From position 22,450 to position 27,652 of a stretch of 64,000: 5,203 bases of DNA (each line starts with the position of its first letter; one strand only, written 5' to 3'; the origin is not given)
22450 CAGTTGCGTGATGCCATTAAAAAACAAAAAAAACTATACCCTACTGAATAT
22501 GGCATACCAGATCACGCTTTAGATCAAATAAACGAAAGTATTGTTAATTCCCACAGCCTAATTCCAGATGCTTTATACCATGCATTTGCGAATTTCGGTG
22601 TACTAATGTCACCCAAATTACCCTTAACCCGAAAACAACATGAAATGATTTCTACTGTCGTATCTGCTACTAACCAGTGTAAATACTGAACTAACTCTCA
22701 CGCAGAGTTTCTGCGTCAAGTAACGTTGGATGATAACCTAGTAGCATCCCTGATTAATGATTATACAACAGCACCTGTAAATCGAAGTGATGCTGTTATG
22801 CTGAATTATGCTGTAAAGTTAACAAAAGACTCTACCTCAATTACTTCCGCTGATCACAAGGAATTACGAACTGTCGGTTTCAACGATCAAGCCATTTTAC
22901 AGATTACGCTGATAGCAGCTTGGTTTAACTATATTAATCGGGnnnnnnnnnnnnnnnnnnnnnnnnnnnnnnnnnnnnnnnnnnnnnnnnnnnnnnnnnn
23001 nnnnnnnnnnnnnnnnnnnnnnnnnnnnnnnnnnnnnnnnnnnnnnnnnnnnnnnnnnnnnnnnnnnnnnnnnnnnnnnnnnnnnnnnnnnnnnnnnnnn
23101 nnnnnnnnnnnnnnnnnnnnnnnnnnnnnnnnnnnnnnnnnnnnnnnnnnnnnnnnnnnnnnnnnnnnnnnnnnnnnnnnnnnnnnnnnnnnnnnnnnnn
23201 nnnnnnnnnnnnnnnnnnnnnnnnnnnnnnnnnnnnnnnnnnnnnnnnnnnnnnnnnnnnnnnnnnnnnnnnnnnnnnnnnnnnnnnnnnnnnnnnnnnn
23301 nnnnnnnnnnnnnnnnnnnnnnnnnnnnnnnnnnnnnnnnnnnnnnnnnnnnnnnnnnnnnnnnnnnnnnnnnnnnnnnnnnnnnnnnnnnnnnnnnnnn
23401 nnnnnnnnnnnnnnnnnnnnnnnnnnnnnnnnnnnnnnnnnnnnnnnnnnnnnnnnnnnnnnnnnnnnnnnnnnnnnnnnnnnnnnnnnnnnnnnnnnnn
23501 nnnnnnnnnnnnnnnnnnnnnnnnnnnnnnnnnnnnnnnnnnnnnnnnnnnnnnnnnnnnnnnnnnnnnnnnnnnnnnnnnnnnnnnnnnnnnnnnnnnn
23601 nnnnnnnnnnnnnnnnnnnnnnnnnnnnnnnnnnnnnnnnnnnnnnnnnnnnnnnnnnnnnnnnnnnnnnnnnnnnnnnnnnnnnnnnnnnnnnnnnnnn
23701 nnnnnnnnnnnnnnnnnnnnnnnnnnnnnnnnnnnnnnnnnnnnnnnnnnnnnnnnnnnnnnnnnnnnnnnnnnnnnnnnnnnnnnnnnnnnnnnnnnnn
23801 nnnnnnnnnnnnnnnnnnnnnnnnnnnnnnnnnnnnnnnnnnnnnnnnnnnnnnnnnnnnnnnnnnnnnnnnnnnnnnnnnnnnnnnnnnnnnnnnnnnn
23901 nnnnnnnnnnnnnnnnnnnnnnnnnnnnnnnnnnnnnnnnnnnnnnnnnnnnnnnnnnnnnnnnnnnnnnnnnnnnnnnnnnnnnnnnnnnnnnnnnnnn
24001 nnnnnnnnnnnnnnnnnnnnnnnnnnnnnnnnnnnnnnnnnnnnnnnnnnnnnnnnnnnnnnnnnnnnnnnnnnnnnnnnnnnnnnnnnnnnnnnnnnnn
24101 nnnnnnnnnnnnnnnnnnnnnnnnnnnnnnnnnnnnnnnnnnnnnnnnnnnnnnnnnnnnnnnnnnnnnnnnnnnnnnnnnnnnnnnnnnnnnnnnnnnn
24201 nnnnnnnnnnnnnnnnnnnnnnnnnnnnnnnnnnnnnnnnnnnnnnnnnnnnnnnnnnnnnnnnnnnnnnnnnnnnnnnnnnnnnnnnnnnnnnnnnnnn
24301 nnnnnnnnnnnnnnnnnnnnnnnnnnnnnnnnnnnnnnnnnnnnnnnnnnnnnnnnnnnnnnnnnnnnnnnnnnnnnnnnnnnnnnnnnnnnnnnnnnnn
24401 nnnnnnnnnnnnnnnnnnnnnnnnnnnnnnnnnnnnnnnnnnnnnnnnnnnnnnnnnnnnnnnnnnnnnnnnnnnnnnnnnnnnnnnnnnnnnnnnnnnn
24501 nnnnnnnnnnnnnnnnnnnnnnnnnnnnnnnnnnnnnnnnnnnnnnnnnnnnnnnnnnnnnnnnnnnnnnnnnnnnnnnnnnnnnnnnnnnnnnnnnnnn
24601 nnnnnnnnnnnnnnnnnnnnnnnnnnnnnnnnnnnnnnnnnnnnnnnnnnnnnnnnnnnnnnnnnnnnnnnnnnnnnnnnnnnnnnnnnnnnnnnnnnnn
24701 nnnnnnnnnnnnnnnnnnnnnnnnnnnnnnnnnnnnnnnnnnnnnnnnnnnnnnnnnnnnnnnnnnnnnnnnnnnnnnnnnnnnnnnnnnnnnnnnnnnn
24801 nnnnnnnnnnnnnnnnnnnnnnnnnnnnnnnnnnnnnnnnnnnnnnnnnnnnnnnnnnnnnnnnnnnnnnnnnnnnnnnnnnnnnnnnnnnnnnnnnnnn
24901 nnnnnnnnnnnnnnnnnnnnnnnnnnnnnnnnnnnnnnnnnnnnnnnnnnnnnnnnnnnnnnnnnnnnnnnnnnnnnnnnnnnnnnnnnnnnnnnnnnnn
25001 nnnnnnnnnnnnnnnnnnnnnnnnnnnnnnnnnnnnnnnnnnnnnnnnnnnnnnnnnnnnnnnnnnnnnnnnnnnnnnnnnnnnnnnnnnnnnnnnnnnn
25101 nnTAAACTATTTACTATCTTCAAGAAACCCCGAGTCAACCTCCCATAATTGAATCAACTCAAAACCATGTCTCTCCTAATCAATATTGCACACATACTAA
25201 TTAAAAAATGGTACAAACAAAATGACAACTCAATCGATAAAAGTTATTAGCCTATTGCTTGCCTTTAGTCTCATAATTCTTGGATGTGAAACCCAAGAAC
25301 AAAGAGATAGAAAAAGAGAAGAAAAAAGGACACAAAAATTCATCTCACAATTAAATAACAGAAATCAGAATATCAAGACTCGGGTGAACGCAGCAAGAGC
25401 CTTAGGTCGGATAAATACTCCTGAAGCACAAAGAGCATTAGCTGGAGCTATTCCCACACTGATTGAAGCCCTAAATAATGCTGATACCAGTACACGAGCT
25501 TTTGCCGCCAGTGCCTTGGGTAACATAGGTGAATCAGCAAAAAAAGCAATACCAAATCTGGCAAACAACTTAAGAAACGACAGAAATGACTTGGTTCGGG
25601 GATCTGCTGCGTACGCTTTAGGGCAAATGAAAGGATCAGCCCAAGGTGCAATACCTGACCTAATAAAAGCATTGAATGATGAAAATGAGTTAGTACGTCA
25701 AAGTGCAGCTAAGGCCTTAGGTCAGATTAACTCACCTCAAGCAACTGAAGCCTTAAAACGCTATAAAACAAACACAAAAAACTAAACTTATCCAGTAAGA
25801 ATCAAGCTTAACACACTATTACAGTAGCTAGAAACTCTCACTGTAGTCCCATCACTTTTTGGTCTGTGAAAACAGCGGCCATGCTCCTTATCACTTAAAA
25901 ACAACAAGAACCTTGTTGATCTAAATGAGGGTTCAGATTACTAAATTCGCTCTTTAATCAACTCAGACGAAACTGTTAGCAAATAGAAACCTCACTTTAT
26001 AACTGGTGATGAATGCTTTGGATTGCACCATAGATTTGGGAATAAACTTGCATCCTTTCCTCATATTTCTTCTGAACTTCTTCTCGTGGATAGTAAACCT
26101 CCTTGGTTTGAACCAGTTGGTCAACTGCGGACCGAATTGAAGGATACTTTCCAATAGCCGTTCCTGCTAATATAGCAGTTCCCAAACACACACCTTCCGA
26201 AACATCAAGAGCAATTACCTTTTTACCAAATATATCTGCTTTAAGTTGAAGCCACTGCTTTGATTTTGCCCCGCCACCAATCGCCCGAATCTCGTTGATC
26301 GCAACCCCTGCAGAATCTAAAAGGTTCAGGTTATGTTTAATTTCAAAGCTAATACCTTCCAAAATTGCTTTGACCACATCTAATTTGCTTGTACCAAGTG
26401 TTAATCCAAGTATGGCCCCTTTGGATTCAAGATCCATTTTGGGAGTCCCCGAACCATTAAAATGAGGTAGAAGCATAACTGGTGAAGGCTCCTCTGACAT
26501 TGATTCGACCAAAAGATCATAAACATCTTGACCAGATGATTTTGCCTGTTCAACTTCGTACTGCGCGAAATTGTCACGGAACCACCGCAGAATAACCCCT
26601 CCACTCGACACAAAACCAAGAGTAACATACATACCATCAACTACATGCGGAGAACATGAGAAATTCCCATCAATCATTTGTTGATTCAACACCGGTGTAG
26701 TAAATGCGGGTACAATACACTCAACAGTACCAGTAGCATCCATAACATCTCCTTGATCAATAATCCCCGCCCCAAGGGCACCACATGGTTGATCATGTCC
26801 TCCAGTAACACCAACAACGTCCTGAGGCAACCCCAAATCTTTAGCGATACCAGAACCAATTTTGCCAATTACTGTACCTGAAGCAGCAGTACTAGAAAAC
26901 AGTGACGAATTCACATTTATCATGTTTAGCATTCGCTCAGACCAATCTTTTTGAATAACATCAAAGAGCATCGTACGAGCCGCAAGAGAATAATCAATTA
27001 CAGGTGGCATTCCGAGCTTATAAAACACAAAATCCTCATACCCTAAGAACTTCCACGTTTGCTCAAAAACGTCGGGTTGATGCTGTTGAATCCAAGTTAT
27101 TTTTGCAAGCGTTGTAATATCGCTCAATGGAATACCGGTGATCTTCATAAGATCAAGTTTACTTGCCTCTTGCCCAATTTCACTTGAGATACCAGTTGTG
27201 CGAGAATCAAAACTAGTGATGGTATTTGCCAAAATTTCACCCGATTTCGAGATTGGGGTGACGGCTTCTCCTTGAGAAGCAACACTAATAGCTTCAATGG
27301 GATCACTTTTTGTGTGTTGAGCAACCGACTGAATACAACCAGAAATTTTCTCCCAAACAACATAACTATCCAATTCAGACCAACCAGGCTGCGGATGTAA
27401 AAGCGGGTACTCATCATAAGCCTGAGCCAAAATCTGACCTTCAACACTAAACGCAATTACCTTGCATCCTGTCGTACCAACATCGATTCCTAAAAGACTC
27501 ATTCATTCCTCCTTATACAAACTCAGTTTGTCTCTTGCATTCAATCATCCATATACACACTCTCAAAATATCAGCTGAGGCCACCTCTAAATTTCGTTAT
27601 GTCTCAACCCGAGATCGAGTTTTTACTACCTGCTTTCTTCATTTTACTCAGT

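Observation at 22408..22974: AhpD-like (CMD family) gene with UGA exactly at the catalytic Cys position: candidate selenoprotein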

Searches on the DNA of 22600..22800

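Call 31: search_rna_families(source=window, start=22600, end=22800, threshold=evalue, max_evalue=10)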
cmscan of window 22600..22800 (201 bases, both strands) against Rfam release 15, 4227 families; matches with E-value up to 10: 8.
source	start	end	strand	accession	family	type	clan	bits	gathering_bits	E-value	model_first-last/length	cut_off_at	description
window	22728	22758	+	RF01829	sR6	Gene; snRNA; snoRNA; CD-box;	-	14.3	60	8.2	1-53/53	no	sR6 snoRNA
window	22696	22779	-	RF01964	RMST_3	Gene; lncRNA;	-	12.9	55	3.4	21-109/109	no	Rhabdomyosarcoma 2 associated transcript conserved region 3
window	22746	22800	-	RF00460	U1A_PIE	Cis-reg;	-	12.7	50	9.9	1-74/74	no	U1A polyadenylation inhibition element (PIE)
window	22787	22800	+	RF02596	cyano_het_sRNA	Gene; sRNA;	-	12.2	35.7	4.9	1-14/56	3'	Cyanobacteria heterocyst sRNA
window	22656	22709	+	RF00004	U2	Gene; snRNA; splicing;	CL00006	10.8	46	4.6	32-84/192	no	U2 spliceosomal RNA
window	22778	22790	+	RF01072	TMV_UPD-PK3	Cis-reg;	-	10.7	34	3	1-31/31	no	Pseudoknot of upstream pseudoknot domain (UPD) of the 3'UTR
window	22623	22721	-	RF00114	S15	Cis-reg; leader;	CL00121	9.1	39.5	9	1-117/117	no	Ribosomal S15 leader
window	22632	22661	+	RF01734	Fluoride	Cis-reg; riboswitch;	-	8.3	34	10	1-64/64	no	Fluoride riboswitch aptamer (crcB RNA motif)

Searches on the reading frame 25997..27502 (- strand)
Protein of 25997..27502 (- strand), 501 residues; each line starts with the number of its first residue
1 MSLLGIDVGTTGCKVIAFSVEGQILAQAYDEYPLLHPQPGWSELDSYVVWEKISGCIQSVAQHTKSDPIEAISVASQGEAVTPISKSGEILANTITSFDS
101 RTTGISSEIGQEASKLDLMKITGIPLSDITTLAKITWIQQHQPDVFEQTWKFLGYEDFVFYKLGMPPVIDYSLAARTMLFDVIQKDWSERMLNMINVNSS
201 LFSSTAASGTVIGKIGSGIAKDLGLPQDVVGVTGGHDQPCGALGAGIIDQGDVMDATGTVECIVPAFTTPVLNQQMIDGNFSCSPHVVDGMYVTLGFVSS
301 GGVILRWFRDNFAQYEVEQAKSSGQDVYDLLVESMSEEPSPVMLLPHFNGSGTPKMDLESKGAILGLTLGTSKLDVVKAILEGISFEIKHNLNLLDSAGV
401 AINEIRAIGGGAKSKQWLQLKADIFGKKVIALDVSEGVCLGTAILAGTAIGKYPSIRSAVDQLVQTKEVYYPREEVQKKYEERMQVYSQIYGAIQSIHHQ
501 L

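Call 20: find_encoding_contigs(protein=window:25997-27502:-, max_places=4, flank=2000)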
Protein window:25997-27502:- (501 aa): 16 contigs read that carry it; 4 places shown.
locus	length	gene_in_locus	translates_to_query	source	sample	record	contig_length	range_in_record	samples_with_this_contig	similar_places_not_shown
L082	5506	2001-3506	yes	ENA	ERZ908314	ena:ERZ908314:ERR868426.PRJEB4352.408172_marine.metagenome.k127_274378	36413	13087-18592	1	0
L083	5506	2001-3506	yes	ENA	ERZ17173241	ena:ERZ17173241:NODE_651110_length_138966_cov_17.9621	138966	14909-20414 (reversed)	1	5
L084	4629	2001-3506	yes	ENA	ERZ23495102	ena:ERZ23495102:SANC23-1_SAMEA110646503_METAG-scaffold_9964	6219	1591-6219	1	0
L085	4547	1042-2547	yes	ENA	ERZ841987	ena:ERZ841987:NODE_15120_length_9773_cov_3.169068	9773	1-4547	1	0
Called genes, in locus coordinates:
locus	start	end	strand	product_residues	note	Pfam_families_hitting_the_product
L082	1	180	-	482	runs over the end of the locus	PF00884:Sulfatase, PF01663:Phosphodiest (faint), PF16347:SGSH_C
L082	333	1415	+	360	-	PF01408:GFO_IDH_MocA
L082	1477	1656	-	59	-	-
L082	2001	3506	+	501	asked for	PF00370:FGGY_N, PF02782:FGGY_C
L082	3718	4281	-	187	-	PF24492:HEAT_ECM29 (faint), PF25767:ARM_TBCD_2nd (faint), PF24714:TOR1L1_N (faint), PF12717:Cnd1 (faint), PF13646:HEAT_2, PF13513:HEAT_EZ (weak), PF13646:HEAT_2, PF02985:HEAT (weak), +3 more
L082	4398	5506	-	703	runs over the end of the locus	PF01804:Penicil_amidase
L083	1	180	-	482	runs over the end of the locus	PF00884:Sulfatase, PF01663:Phosphodiest (faint), PF16347:SGSH_C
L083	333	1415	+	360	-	PF01408:GFO_IDH_MocA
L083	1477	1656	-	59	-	-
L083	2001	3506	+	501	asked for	PF00370:FGGY_N, PF02782:FGGY_C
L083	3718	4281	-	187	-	PF24492:HEAT_ECM29 (faint), PF25767:ARM_TBCD_2nd (faint), PF24714:TOR1L1_N (faint), PF01602:Adaptin_N (faint), PF13646:HEAT_2, PF13513:HEAT_EZ (weak), PF13646:HEAT_2, PF02985:HEAT (weak), +3 more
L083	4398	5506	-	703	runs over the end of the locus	PF01804:Penicil_amidase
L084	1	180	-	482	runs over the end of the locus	PF00884:Sulfatase, PF01663:Phosphodiest (faint), PF16347:SGSH_C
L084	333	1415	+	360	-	-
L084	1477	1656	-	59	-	-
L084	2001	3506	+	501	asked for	PF00370:FGGY_N, PF02782:FGGY_C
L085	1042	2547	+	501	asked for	PF00370:FGGY_N, PF02782:FGGY_C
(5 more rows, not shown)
